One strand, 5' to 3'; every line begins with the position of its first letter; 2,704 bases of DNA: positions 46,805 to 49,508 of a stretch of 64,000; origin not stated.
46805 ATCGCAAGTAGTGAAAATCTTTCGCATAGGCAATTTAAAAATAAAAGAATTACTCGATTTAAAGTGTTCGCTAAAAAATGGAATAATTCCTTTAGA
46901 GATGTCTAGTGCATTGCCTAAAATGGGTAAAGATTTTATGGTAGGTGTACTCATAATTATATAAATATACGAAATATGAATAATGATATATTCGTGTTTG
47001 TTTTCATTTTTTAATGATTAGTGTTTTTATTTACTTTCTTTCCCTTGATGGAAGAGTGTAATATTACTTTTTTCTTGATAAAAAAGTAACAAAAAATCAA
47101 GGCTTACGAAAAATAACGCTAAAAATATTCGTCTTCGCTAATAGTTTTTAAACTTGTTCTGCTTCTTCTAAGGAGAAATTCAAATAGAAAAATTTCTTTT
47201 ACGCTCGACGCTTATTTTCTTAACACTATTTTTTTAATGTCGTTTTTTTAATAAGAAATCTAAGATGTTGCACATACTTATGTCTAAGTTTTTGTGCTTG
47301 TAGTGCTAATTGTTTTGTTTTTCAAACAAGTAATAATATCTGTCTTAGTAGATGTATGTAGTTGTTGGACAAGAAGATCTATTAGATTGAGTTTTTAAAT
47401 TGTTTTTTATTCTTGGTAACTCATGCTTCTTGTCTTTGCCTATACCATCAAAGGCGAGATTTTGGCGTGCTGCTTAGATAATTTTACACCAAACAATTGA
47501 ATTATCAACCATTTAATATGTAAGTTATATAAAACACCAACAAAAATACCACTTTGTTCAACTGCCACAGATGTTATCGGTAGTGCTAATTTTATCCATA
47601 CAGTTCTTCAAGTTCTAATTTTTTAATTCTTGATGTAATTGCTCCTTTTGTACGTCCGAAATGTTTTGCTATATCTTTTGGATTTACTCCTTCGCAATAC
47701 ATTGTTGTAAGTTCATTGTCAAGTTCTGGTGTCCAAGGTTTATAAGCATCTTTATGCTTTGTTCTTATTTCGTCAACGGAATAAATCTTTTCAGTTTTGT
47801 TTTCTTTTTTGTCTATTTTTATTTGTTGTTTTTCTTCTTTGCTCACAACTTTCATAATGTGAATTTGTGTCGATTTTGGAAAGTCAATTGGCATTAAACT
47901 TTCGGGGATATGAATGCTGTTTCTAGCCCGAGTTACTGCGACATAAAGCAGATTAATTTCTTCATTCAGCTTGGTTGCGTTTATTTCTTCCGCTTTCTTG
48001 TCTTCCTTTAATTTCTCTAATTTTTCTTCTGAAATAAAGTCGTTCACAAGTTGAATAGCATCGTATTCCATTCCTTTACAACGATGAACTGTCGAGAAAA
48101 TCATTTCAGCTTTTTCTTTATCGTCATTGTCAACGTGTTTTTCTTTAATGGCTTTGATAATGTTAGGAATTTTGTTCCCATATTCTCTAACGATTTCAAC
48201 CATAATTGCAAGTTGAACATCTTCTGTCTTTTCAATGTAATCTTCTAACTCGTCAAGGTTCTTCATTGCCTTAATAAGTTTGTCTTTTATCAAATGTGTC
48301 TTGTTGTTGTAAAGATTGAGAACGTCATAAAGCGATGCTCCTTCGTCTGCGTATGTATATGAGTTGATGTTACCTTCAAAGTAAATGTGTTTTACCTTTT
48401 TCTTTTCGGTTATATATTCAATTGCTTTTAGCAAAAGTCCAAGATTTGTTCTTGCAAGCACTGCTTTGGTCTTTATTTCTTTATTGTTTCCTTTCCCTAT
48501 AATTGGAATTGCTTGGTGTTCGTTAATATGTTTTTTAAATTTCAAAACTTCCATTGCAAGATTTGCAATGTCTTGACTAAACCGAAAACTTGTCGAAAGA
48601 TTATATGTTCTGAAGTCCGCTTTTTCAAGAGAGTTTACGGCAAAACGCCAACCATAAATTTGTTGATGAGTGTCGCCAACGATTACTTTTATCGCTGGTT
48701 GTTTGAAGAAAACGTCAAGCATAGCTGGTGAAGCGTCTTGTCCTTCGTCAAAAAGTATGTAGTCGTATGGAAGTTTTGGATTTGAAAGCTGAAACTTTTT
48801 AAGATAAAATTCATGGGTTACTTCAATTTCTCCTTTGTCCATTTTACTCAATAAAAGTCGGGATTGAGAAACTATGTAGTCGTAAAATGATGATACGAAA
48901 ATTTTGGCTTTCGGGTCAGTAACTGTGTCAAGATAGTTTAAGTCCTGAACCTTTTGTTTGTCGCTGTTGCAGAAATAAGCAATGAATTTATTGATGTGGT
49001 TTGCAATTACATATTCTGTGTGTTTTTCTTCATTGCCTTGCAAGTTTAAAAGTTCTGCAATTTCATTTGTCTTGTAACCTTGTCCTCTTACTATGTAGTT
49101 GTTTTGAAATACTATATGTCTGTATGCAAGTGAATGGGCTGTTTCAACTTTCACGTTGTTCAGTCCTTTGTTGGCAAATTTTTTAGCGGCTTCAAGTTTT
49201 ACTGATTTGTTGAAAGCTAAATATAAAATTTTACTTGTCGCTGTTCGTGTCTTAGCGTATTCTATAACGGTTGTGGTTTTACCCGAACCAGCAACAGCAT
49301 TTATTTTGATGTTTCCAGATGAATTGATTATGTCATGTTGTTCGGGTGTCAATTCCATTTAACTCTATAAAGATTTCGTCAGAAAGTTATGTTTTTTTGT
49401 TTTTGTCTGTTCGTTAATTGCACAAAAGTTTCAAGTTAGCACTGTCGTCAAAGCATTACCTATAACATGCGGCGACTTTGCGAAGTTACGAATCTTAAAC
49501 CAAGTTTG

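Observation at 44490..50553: Cassette-like accessory region (nuclease-fold protein, P450, UvrD-like helicase-HTH, PIN toxin-antitoxin) between PorP/OmpA and rluD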

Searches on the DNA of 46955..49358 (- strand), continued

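Call 104: search_with_rna_model(model_id=R1, sources=[L008, L010, L011, L027, L028, L029, L030, L031, L033, L034, L035, L036, L037, L038, L039, L040, L041, L042, L043, L044, L045, L046, L047, L048, L049, L050, L051, L052, L053, L054, L055, L056, L057, L058, L059, L060, L061, L062, L063, L064, L065, L066, L067, L068, L069, L070, L071, L072, L073, L074, L075, L076, L077, L078, L079, L080, L081, L082, L083, L084, L085, L086, L087, L088, L089, L090, L091, L092, L093, L094, L095, L096, L097, L098, L099, L100, L101, L102, L103, L104, L105, L106, L002, L003, L012, L014, L016, L001], max_evalue=0.001)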
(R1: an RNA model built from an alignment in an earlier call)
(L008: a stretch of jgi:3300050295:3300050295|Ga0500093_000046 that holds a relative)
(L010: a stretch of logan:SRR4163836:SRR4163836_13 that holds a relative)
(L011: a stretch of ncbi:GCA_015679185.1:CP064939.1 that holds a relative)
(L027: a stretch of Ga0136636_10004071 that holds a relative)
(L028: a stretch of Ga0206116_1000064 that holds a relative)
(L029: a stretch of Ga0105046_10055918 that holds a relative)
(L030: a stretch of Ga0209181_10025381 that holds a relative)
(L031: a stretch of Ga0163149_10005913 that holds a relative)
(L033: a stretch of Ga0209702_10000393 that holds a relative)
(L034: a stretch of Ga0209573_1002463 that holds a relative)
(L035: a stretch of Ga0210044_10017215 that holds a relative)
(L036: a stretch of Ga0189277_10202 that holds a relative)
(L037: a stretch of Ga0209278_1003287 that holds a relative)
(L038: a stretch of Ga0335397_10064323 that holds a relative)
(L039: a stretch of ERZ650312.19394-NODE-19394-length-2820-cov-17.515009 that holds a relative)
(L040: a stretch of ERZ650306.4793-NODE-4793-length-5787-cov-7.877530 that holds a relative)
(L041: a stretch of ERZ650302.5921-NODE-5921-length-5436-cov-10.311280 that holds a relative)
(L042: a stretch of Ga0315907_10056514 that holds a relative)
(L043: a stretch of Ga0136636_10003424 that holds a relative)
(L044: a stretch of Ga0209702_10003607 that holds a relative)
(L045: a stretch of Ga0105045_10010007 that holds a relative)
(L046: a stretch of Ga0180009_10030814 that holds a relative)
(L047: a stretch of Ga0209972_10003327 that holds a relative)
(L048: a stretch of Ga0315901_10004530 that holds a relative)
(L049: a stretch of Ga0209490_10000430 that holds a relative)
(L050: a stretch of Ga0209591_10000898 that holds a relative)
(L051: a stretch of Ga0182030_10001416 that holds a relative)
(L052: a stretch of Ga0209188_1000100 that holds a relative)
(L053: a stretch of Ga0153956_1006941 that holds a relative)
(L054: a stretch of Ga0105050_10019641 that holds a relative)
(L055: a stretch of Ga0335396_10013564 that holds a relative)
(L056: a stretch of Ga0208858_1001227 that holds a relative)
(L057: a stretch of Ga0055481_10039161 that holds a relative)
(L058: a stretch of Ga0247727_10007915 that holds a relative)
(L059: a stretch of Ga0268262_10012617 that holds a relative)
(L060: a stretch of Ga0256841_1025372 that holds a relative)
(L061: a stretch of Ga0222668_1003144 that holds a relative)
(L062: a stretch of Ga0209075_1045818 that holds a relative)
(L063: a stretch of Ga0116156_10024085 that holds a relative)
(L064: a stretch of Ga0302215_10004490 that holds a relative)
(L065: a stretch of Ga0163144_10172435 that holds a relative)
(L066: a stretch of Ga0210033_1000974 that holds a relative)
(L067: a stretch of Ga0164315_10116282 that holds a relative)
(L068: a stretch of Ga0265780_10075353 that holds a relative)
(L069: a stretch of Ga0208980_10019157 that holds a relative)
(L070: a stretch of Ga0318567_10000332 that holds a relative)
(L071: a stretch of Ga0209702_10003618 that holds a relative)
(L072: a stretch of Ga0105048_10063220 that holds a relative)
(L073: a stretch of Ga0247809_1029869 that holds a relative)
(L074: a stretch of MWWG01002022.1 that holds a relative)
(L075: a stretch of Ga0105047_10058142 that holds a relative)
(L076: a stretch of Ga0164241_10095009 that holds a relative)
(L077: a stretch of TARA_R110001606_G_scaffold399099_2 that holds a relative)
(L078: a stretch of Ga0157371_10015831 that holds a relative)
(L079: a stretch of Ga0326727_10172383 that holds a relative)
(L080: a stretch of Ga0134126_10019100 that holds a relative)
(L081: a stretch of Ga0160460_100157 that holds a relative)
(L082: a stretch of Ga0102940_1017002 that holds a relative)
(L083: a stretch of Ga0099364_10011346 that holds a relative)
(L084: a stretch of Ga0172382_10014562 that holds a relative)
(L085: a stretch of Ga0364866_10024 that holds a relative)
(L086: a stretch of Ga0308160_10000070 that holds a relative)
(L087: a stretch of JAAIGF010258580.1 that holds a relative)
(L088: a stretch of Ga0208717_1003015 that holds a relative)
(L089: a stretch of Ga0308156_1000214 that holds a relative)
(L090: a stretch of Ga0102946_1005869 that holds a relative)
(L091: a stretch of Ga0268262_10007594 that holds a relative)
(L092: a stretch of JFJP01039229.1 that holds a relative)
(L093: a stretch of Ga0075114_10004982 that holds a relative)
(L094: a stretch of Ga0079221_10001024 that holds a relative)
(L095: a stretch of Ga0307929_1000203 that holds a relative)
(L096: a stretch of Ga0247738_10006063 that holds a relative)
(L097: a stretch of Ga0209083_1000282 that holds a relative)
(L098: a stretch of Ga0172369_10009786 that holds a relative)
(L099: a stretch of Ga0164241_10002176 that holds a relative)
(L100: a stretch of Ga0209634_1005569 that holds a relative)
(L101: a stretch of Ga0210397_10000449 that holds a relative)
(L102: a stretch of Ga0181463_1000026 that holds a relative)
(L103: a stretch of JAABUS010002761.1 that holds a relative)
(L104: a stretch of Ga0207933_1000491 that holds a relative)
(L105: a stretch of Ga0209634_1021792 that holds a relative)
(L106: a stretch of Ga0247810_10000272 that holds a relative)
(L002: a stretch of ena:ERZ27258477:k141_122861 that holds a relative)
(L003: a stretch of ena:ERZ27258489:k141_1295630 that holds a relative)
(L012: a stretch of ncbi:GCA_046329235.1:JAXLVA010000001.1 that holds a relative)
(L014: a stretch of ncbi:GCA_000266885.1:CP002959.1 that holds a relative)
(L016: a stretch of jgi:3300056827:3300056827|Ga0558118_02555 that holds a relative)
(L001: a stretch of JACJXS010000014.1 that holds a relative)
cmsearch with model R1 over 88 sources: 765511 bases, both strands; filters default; matches with E-value up to 0.001: 72.
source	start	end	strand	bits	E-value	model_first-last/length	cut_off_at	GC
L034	3965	4107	+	148.5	2.8e-33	1-144/144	no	0.47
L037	4174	4316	+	146.1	1.1e-32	1-144/144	no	0.46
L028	11986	12128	+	146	1.2e-32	1-144/144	no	0.48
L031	1189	1331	+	145.3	1.7e-32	1-144/144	no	0.45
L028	7808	7950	+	144.2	3.1e-32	1-144/144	no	0.45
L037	2185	2327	+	139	6e-31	1-144/144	no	0.45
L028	13532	13673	+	137.8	1.1e-30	1-144/144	no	0.49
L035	2815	2957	+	135.6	3.9e-30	1-144/144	no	0.5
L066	7796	7938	+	135.6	3.9e-30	1-144/144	no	0.5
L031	3197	3340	+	129.3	1.4e-28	1-144/144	no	0.45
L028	5820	5962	+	129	1.7e-28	1-144/144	no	0.51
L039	758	900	+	125.5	1.2e-27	1-144/144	no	0.47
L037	949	1092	+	124.4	2.2e-27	1-144/144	no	0.39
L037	7171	7313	+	123.8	3e-27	1-144/144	no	0.5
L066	3928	4070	+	119.7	3.1e-26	1-144/144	no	0.43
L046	3657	3799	+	119.5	3.4e-26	1-144/144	no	0.43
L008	12952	13094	+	113.7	9.1e-25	1-144/144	no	0.45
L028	9790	9931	+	109.4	1e-23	1-144/144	no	0.5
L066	378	521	+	108.3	1.8e-23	1-144/144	no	0.41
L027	4547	4689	+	107.1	3.6e-23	1-144/144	no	0.45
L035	3663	3805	+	106.5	5.1e-23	1-144/144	no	0.49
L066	8644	8786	+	106.5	5.1e-23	1-144/144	no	0.49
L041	2462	2604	+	106.3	5.6e-23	1-144/144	no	0.51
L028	9080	9224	+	104.6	1.5e-22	1-144/144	no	0.46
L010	9823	9965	+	104.6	1.5e-22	1-144/144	no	0.48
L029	2116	2258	+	102.1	6e-22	1-144/144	no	0.43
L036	7808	7950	+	101.7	7.4e-22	1-144/144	no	0.48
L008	3806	3949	+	100.2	1.8e-21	1-144/144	no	0.42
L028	11157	11299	+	99.8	2.2e-21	1-144/144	no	0.46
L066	4976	5118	+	98.5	4.5e-21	1-144/144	no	0.43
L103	1688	1832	+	92.3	1.5e-19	1-144/144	no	0.5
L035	1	137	+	89.9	5.6e-19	7-144/144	5'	0.44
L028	2690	2895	+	89.4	7.8e-19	1-144/144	no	0.38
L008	9784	9925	+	89.4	7.9e-19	1-144/144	no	0.44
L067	1916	2057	+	89.3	8.2e-19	1-144/144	no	0.38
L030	5157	5300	+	86.7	3.6e-18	1-144/144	no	0.43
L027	1515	1658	+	84.5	1.2e-17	1-144/144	no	0.49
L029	65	237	+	84.4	1.3e-17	1-144/144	no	0.45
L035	5744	5885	+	80.4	1.2e-16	1-144/144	no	0.35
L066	10725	10866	+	80.4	1.2e-16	1-144/144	no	0.35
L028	818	1022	+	68.1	1.3e-13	1-144/144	no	0.4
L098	1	133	+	66.3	3.4e-13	9-144/144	5'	0.47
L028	8467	8670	+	59.7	1.4e-11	1-144/144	no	0.41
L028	3687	3892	+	57.7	4.3e-11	1-144/144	no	0.46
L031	1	104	+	55.4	1.5e-10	39-144/144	5'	0.38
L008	6567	6770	+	53.9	3.6e-10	1-144/144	no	0.4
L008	3137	3341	+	53.8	3.8e-10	1-144/144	no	0.4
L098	1996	2137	+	53.1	5.7e-10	1-144/144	no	0.55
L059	3287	3424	+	51.9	1.1e-09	1-144/144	no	0.55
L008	1391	1596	+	51.4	1.4e-09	1-144/144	no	0.41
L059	5285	5421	+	51.3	1.5e-09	1-144/144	no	0.63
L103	7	210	+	51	1.9e-09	1-144/144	no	0.41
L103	520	725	+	50.8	2.1e-09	1-144/144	no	0.43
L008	261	466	+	50.6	2.2e-09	1-144/144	no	0.39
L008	6297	6502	+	49.6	4e-09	1-144/144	no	0.44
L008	5198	5401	+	49.5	4.2e-09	1-144/144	no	0.39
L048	1805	1947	+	48.5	7.6e-09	1-144/144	no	0.47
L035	840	984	+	48.2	8.6e-09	1-144/144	no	0.39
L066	5821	5965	+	48.2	8.6e-09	1-144/144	no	0.39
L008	2159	2365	+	47.4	1.4e-08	1-144/144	no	0.42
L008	6029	6234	+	47.4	1.4e-08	1-144/144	no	0.38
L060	2119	2261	+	45.7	3.7e-08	1-144/144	no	0.28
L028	4657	4797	+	44.4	7.7e-08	1-144/144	no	0.63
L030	2251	2402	+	43.2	1.5e-07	1-144/144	no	0.48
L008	4014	4217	+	42.7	1.9e-07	1-144/144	no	0.43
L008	529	737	+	39.2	1.4e-06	1-144/144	no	0.39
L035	6493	6636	+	39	1.5e-06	1-144/144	no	0.38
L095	10471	10613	+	31.8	9.1e-05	1-144/144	no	0.4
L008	14496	14699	+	31.7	9.3e-05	1-144/144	no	0.4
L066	1933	2076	+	31.2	0.00012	1-144/144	no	0.36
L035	4507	4648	+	30.7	0.00017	1-144/144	no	0.39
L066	9488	9629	+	30.7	0.00017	1-144/144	no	0.39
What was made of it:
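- On Integron cassette array / CALIN: All 72 sites in the related loci are on the helicase strand (call 104).
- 72 sites at E<=1e-3 occur in 24 loci, all on the helicase strand (call 104).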
